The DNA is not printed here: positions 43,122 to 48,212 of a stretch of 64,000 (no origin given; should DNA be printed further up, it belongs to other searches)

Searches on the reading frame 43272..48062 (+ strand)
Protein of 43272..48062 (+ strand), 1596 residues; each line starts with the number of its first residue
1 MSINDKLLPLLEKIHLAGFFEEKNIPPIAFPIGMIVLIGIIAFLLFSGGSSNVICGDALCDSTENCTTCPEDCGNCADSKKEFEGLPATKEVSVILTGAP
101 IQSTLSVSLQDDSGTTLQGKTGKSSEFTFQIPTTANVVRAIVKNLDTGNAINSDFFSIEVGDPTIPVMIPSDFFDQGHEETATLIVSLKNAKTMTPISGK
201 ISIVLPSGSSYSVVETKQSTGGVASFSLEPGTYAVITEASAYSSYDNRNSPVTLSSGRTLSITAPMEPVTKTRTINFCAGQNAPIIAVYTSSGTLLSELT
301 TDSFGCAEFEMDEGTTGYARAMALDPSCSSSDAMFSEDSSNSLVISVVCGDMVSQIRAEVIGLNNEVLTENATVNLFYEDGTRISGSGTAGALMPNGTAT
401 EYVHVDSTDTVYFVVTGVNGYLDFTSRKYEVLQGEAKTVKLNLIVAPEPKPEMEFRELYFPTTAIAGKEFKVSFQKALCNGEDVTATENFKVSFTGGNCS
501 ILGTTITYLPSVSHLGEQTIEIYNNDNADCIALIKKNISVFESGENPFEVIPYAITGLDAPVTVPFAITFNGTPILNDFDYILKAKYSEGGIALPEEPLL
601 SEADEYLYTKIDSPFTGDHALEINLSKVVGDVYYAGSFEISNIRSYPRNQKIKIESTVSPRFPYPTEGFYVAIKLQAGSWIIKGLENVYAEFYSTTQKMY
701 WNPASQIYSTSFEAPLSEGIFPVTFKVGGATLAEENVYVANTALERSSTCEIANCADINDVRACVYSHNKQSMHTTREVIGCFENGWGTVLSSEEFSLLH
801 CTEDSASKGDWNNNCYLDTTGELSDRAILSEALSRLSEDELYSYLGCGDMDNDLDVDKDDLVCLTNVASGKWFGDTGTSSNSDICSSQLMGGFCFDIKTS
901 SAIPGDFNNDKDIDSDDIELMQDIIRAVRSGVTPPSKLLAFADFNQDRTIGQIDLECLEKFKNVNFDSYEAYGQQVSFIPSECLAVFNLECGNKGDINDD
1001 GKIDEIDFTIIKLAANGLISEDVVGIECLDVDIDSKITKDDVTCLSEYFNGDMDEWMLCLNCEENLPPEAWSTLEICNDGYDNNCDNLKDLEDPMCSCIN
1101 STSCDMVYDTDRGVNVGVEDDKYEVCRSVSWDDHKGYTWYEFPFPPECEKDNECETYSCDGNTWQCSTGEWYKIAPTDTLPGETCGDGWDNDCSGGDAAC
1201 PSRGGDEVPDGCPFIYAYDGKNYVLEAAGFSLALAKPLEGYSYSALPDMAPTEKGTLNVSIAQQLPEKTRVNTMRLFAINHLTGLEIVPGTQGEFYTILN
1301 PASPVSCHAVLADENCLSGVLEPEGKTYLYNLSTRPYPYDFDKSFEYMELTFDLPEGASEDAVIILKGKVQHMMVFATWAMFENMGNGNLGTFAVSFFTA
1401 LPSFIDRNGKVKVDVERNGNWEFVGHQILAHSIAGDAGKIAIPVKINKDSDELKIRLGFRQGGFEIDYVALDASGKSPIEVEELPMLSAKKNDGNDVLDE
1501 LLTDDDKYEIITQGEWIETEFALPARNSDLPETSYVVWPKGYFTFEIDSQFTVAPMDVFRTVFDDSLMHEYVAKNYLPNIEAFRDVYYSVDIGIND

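Call 50: search_protein_families(library=pfam, proteins=[window:43272-48062:+], max_evalue=0.0001)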
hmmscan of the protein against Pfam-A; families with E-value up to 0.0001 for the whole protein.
window:43272-48062:+ (1596 aa): 1 family
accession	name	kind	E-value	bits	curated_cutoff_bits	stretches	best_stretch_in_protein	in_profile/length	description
PF00404.24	Dockerin_1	-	7.3e-13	48.9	22.9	2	994-1050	1-57/57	Dockerin type I domain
